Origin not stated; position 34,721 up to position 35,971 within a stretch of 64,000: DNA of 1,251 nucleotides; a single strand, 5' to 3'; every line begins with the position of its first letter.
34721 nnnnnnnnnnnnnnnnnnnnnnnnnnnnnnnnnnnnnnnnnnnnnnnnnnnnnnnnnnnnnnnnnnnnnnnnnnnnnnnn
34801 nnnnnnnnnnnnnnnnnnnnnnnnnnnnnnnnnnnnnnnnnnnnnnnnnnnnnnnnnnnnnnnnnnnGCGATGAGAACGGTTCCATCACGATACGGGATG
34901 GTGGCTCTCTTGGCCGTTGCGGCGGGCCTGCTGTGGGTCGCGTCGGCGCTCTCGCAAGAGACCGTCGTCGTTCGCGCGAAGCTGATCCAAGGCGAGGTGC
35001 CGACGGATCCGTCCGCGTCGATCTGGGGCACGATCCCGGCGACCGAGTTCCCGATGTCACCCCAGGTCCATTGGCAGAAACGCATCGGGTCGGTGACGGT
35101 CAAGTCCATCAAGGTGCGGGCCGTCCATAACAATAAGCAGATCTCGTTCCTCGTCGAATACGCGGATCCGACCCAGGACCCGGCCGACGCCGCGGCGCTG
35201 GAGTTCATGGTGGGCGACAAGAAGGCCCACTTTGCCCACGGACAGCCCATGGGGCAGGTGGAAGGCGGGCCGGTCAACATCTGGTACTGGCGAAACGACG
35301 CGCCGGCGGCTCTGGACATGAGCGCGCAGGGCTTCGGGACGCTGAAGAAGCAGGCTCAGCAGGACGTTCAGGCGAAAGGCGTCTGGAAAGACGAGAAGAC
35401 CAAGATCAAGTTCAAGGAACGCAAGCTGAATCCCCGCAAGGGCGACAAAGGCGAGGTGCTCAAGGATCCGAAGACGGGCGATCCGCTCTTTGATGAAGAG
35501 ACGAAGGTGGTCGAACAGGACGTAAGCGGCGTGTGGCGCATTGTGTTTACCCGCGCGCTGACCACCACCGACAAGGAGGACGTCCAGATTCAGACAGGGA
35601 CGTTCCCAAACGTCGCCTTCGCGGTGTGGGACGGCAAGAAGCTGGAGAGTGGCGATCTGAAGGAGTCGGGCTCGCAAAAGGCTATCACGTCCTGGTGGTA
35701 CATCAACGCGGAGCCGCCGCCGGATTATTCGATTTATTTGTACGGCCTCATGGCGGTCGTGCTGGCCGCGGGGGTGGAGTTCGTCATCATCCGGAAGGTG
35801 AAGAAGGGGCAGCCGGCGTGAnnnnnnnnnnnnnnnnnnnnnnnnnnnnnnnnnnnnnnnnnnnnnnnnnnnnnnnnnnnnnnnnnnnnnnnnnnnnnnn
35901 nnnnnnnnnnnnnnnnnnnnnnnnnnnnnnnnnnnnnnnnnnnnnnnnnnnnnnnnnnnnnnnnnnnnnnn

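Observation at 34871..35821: NxrC-like (EB_dh heme-b) membrane-anchored subunit encoded without any molybdoenzyme partner, inside the oxidase operon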

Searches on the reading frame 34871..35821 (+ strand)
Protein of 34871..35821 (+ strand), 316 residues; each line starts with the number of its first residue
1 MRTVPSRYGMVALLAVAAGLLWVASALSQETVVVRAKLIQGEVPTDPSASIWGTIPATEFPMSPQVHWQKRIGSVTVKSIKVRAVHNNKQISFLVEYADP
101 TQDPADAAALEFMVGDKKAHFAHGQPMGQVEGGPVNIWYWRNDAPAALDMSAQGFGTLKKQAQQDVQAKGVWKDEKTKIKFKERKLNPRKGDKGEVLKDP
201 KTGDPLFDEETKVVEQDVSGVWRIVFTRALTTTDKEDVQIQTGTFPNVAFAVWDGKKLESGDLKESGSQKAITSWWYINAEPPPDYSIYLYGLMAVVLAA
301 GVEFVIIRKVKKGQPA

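Call 3: search_protein_families(library=pfam, proteins=[window:34871-35821:+], max_evalue=0.01)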
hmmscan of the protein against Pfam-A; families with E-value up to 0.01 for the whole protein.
window:34871-35821:+ (316 aa): 2 families
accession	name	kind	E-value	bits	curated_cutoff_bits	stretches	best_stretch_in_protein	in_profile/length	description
PF09459.16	EB_dh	-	2.4e-22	80.6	33.3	1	49-261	1-232/236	Ethylbenzene dehydrogenase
PF03351.22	DOMON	-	0.0018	18.9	32.7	0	211-250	80-121/124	DOMON domain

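Call 8: find_homologous_proteins(query=window:34871-35818:+, max_evalue=0.001)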
Query window:34871-35818:+ (316 aa): 1154 proteins with E <= 0.001 among 8000 candidates; the best 120 are listed.
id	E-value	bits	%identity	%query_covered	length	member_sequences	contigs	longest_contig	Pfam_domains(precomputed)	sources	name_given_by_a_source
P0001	4.5e-209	711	100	100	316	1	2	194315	PF09459.17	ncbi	-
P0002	1.3e-189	647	91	100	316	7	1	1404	PF09459.17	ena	-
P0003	7.4e-188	641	90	100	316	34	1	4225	PF09459.17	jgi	-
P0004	6.1e-184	628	88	100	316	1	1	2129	PF09459.17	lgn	-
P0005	7.8e-184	628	88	100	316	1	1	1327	PF09459.17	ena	-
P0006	3.0e-183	626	88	100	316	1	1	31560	PF09459.17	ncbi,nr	ncbi:MAG: hypothetical protein EPO02_07765 [Nitrospirae bacterium]|nr:MAG: hypothetical protein EPO0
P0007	2.6e-182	623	87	100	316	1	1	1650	PF09459.17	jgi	jgi:DMSO reductase family type II enzyme heme b subunit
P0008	1.1e-181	621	85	100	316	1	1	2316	PF09459.17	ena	-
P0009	1.3e-181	621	85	100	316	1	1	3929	PF09459.17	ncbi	-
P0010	2.3e-181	620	88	99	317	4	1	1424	PF09459.17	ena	-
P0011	5.4e-181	619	89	97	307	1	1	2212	PF09459.17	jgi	-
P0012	2.1e-180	617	86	100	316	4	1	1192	PF09459.17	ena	-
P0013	1.1e-179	614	86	100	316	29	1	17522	PF09459.17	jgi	jgi:DMSO reductase family type II enzyme heme b subunit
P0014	2.1e-179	613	86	100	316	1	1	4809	PF09459.17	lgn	-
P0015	1.8e-177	607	84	100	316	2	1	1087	PF09459.17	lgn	-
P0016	2.9e-177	606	84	100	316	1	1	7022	PF09459.17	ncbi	-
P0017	3.2e-177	606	85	100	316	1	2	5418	PF09459.17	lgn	-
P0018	5.7e-177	605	84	100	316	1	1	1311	PF09459.17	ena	-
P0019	1.3e-176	604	86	97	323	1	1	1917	PF09459.17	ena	-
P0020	3.2e-176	603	83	100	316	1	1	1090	PF09459.17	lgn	-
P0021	1.4e-175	601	83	100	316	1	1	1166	PF09459.17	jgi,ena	-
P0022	1.4e-174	598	86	97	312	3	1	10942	PF09459.17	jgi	jgi:DMSO reductase family type II enzyme heme b subunit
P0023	4.4e-174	596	82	100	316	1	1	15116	PF09459.17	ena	-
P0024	4.5e-174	596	82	100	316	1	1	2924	PF09459.17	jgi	jgi:DMSO reductase family type II enzyme heme b subunit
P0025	7.4e-174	595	83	100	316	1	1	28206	PF09459.17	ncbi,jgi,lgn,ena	-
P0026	8.5e-174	595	82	100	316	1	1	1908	PF09459.17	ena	-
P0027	1.1e-173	595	82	100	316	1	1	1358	PF09459.17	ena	-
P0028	1.2e-173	595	81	100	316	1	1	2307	PF09459.17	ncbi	-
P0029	1.6e-173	594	81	100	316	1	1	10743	PF09459.17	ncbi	-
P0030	2.1e-173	594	82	100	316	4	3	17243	PF09459.17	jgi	-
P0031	2.8e-173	593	82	99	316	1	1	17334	PF09459.17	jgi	jgi:DMSO reductase family type II enzyme heme b subunit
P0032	2.8e-173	593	85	94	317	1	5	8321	PF09459.17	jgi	jgi:DMSO reductase family type II enzyme heme b subunit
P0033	3.1e-173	593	81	100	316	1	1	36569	PF09459.17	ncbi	-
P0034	3.6e-173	593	81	100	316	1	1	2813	PF09459.17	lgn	-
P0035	1.2e-172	591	87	97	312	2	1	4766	PF09459.17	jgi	jgi:DMSO reductase family type II enzyme heme b subunit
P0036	1.2e-172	591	81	100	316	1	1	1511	PF09459.17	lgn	-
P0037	1.6e-172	591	82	98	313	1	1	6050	PF09459.17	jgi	-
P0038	3.8e-172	590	82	98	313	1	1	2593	PF09459.17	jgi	-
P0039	8.4e-172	588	81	100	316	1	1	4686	PF09459.17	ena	-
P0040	9.7e-172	588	82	98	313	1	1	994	PF09459.17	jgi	-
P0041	1.2e-171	588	81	100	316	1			PF09459.17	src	-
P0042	2.2e-171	587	86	96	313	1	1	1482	PF09459.17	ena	-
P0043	2.8e-171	587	83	98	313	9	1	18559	PF09459.17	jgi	-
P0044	3.4e-171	586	81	100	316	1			PF09459.17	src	-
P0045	4.4e-171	586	81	100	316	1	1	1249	PF09459.17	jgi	jgi:DMSO reductase family type II enzyme heme b subunit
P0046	4.9e-171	586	81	99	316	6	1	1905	PF09459.17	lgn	-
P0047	8.5e-171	585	81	99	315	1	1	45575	PF09459.17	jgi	jgi:DMSO reductase family type II enzyme heme b subunit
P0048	1.1e-170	585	81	99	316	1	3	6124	PF09459.17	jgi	jgi:DMSO reductase family type II enzyme heme b subunit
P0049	1.2e-170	585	81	99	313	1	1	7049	PF09459.17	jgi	jgi:DMSO reductase family type II enzyme heme b subunit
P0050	5.7e-170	582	86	94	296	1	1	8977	PF09459.17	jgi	jgi:DMSO reductase family type II enzyme heme b subunit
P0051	7.9e-170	582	82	97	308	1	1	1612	PF09459.17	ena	-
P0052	1.0e-169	582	80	99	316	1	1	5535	PF09459.17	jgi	jgi:DMSO reductase family type II enzyme heme b subunit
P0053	1.2e-169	581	81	100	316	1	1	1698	PF09459.17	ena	-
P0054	1.4e-169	581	80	100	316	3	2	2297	PF09459.17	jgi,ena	-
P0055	2.2e-169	581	81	99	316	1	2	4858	PF09459.17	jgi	jgi:DMSO reductase family type II enzyme heme b subunit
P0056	2.9e-169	580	80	97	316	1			PF09459.17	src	-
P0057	3.8e-169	580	80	100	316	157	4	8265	PF09459.17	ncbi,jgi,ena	-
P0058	5.4e-169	579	80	100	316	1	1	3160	PF09459.17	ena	-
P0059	6.2e-169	579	81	99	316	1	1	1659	PF09459.17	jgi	jgi:DMSO reductase family type II enzyme heme b subunit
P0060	7.3e-169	579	82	97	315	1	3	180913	PF09459.17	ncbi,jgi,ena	-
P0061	5.0e-168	576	79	100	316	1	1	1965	PF09459.17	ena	-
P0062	1.2e-167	575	82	97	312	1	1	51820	PF09459.17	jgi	jgi:DMSO reductase family type II enzyme heme b subunit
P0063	1.2e-167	575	80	100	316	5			PF09459.17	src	-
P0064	1.4e-166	571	82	97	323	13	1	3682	PF09459.17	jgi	jgi:DMSO reductase family type II enzyme heme b subunit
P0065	6.5e-166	569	79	97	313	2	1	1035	PF09459.17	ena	-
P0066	7.6e-166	569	79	100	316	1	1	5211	PF09459.17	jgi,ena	-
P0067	1.8e-165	568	79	100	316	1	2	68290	PF09459.17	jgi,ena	-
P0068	4.9e-164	563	77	100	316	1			PF09459.17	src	-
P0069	1.0e-163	562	79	100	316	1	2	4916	PF09459.17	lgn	-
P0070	1.2e-163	562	80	93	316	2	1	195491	PF09459.17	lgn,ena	-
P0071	1.4e-163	561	79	98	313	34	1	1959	PF09459.17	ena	-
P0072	2.7e-163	561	78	97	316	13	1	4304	PF09459.17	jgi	-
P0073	1.6e-162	558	79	94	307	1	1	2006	PF09459.17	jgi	jgi:DMSO reductase family type II enzyme heme b subunit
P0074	1.0e-161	555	78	100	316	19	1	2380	PF09459.17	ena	-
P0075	5.5e-161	553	79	95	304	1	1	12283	PF09459.17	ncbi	-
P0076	1.0e-160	552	78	100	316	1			PF09459.17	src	-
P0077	5.6e-160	550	77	98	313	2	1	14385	PF09459.17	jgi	jgi:DMSO reductase family type II enzyme heme b subunit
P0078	8.8e-160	549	80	92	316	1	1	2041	PF09459.17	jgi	jgi:DMSO reductase family type II enzyme heme b subunit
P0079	1.4e-159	548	79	97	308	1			PF09459.17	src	-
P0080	3.1e-159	547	78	94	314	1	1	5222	PF09459.17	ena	-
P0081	1.4e-158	545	77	98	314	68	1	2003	PF09459.17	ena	-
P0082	1.6e-158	545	77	97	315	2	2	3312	PF09459.17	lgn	-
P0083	1.8e-158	545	76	98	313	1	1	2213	PF09459.17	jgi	jgi:DMSO reductase family type II enzyme heme b subunit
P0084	3.2e-158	544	74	100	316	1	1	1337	PF09459.17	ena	-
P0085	4.3e-158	543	74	98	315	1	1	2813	PF09459.17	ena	-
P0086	1.6e-155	535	81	91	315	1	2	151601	PF09459.17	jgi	jgi:DMSO reductase family type II enzyme heme b subunit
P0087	3.3e-155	534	74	98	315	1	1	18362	PF09459.17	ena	-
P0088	1.5e-154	532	74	98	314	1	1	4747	PF09459.17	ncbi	-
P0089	2.5e-153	528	76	100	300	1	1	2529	PF09459.17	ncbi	-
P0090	1.5e-152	525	81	89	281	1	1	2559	PF09459.17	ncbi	-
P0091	6.8e-152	523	74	99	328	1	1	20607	PF09459.17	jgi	jgi:DMSO reductase family type II enzyme heme b subunit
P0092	1.5e-151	522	77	95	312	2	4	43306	PF09459.17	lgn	-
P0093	1.5e-150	519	76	92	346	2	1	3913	PF09459.17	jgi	jgi:DMSO reductase family type II enzyme heme b subunit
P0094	1.9e-150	518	76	97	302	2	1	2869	PF09459.17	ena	-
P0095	3.3e-150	518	72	98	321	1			PF09459.17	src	-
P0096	1.1e-149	516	77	91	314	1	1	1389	PF09459.17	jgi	jgi:DMSO reductase family type II enzyme heme b subunit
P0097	5.2e-149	514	73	98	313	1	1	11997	PF09459.17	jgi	jgi:DMSO reductase family type II enzyme heme b subunit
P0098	5.3e-149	514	73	97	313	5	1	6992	PF09459.17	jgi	jgi:DMSO reductase family type II enzyme heme b subunit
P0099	1.8e-147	509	73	97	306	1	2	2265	PF09459.17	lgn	-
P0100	2.3e-146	505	73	97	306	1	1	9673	PF09459.17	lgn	-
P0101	3.9e-139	481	86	77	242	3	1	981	PF09459.17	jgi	jgi:DMSO reductase family type II enzyme heme b subunit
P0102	4.1e-127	442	84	58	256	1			PF09459.17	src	-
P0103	4.2e-121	422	77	77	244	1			PF09459.17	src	-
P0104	3.4e-119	416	61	100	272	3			PF09459.17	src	-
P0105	2.5e-112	393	79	65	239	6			PF09459.17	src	-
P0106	1.9e-107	377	89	60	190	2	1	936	PF09459.17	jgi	jgi:DMSO reductase family type II enzyme heme b subunit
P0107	2.8e-106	373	56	99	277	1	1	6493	PF09459.17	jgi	jgi:DMSO reductase family type II enzyme heme b subunit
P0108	5.8e-106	372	58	96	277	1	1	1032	PF09459.17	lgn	-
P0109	3.9e-105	369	55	97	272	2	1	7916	PF09459.17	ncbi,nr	ncbi:MAG TPA: ethylbenzene dehydrogenase-related protein [Nitrospiraceae bacterium]|nr:ethylbenzene 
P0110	4.0e-105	369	55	97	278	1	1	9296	PF09459.17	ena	-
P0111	2.6e-104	367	54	99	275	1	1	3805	PF09459.17,PF03351.23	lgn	-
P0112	2.7e-104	367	55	98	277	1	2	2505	PF09459.17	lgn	-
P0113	4.1e-104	366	55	97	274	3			PF09459.17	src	-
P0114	5.4e-104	366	54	97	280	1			PF09459.17,PF03351.23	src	-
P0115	5.7e-104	366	55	93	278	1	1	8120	PF09459.17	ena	-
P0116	7.2e-104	365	53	97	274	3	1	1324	PF09459.17,PF03351.23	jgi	-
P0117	7.2e-104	365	85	59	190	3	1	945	PF09459.17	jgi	jgi:DMSO reductase family type II enzyme heme b subunit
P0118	1.5e-103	364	54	97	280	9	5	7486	PF09459.17,PF03351.23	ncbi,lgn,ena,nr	ncbi:MAG: hypothetical protein E6K63_12380 [Nitrospirae bacterium]|nr:MAG: hypothetical protein E6K6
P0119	1.6e-103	364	69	85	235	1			PF09459.17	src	-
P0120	4.9e-103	363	53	100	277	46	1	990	PF09459.17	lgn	-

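Call 10: find_encoding_contigs(protein=P0001, flank=10000, max_places=3)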
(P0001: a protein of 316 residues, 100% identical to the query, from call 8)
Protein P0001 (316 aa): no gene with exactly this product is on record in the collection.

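Call 12: search_solved_structures(query=window:34871-35818:+, max_evalue=1, show_alignments=4)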
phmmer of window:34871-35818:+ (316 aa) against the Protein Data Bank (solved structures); distinct sequences matched with E-value up to 1: 5.
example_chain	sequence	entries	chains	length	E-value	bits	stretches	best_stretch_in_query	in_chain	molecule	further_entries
2ivf_C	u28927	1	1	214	3.4e-12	49.3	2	42-161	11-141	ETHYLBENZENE DEHYDROGENASE GAMMA-SUBUNIT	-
7b04_C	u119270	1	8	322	5.5e-09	38.8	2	31-148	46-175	Nitrite oxidoreductase subunit C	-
6zuk_A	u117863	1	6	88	0.51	12.6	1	236-277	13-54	Fucose-binding lectin protein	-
6zum_A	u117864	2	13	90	0.53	12.6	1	236-277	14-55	Fucose-binding lectin protein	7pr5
4csd_A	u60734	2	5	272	0.98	11.7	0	237-277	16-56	FUCOSE-BINDING LECTIN PROTEIN | Fucose-binding lectin protein,Fucose-binding lectin protein,Fucose-binding lectin protein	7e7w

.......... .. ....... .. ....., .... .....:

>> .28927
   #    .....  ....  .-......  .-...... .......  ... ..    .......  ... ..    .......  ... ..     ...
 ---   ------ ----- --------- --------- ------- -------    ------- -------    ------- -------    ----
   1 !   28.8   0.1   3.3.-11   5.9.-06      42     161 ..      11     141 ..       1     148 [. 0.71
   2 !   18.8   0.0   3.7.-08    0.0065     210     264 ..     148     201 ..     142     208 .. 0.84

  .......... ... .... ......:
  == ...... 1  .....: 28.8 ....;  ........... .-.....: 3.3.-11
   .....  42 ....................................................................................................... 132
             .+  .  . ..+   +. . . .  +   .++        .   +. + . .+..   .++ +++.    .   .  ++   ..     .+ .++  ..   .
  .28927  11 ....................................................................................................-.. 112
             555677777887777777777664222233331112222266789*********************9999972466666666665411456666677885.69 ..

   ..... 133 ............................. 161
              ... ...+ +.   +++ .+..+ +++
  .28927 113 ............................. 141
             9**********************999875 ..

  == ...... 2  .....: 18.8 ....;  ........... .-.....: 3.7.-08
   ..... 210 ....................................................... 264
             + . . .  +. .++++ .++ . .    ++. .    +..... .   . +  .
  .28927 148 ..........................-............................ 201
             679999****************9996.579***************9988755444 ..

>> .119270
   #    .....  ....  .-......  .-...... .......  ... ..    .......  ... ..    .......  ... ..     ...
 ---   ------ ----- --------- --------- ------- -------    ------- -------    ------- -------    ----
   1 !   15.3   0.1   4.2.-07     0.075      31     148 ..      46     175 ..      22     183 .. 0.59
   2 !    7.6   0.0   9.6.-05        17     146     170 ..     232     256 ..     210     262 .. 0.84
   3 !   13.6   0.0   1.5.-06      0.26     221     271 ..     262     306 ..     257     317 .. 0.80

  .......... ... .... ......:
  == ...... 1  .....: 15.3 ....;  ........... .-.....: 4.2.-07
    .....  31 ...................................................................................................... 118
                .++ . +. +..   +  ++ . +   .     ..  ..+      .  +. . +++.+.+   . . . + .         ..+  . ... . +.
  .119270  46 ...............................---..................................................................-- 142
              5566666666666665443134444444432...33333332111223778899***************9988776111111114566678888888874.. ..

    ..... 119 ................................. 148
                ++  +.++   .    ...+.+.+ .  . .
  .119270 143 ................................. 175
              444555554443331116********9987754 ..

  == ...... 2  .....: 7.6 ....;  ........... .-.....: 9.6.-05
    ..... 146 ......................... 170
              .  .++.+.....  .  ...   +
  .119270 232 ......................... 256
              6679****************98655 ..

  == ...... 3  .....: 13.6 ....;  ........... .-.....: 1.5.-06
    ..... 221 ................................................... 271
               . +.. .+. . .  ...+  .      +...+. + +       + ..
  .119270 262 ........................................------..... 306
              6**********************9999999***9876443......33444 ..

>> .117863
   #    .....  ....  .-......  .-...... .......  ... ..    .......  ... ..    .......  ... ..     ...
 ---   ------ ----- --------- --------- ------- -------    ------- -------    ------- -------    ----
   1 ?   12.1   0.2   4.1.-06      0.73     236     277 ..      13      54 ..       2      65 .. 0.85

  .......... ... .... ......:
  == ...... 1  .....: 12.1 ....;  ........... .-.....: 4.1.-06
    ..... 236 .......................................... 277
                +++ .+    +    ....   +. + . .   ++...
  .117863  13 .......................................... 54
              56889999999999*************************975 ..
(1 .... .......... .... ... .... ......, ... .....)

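Call 13: find_related_loci(query=window:34871-35818:+, collection=genome_contigs, flank=10000)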
Query window:34871-35818:+ (316 aa) in genome_contigs; peptide patterns used: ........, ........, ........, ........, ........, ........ (x = any residue, [..] = any of these).
125 stretches matched a pattern; 85 encode a relative of the query (tblastn E <= 1e-3); the best 80 are kept; 80 distinct loci.
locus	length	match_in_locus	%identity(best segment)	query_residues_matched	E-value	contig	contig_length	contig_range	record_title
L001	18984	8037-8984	89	1-316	0e+0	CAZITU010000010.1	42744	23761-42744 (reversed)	MAG TPA_asm: uncultured Nitrospirales bacterium isolate binchicken_co21_455 genome assembly, contig: NODE_245_length_427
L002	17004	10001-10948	88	1-316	0e+0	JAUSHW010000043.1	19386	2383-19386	MAG: Nitrospirales bacterium isolate E14_metabat.bin.209 E14_k141_1655928, whole genome shotgun sequence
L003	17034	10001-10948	88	1-316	5e-180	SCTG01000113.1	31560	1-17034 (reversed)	MAG: Nitrospirae bacterium isolate FW300_bin.52 FW300_bin.52-98845, whole genome shotgun sequence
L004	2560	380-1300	86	8-316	0e+0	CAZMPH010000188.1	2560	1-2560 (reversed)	MAG TPA_asm: uncultured Nitrospirales bacterium isolate SRP119689_co1_102 genome assembly, contig: NODE_75825_length_256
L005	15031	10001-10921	83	8-316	1e-175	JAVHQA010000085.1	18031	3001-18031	MAG: Nitrospirales bacterium isolate WB02no2_63_24 NODE_2109_length_18031_cov_14.555908, whole genome shotgun sequence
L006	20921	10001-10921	84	8-316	4e-175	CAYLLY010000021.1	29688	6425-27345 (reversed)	MAG TPA_asm: uncultured Nitrospirales bacterium isolate binchicken_co21_464 genome assembly, contig: NODE_592_length_296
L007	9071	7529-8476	82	1-316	8e-172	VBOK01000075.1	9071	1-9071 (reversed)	MAG: Nitrospirae bacterium isolate NS_8 14_1009_09_20cm_scaffold_4893, whole genome shotgun sequence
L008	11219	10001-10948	81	1-316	2e-169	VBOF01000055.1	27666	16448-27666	MAG: Nitrospirae bacterium isolate NS_3 14_0929_09_30cm_scaffold_4007, whole genome shotgun sequence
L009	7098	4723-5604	84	22-315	4e-169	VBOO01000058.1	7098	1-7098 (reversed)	MAG: Nitrospirae bacterium isolate NS_12 14_1009_16_30cm_scaffold_29966, whole genome shotgun sequence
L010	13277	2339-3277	81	4-316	2e-168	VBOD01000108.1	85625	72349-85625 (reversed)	MAG: Nitrospirae bacterium isolate NS_1 14_0927_12_40cm_scaffold_297, whole genome shotgun sequence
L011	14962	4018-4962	81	1-315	8e-168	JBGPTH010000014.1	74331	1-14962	MAG: Nitrospiria bacterium isolate OBJ1_062018_110_73 k141_1972498_length_74331_cov_16.3904, whole genome shotgun sequen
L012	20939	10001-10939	81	4-316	2e-167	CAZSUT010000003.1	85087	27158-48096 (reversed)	MAG TPA_asm: uncultured Nitrospirales bacterium isolate binchicken_co185_3 genome assembly, contig: NODE_369_length_8508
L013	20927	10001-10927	79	7-316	4e-165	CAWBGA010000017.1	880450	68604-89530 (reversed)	MAG: Nitrospirota bacterium isolate MFD09212.bin.4.413 genome assembly, contig: contig_8713, whole genome shotgun sequen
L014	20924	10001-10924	82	7-314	9e-163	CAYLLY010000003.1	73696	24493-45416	MAG TPA_asm: uncultured Nitrospirales bacterium isolate binchicken_co21_464 genome assembly, contig: NODE_68_length_7369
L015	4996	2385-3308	77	7-315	3e-163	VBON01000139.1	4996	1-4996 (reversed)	MAG: Nitrospirae bacterium isolate NS_11 14_1009_16_30cm_scaffold_75993, whole genome shotgun sequence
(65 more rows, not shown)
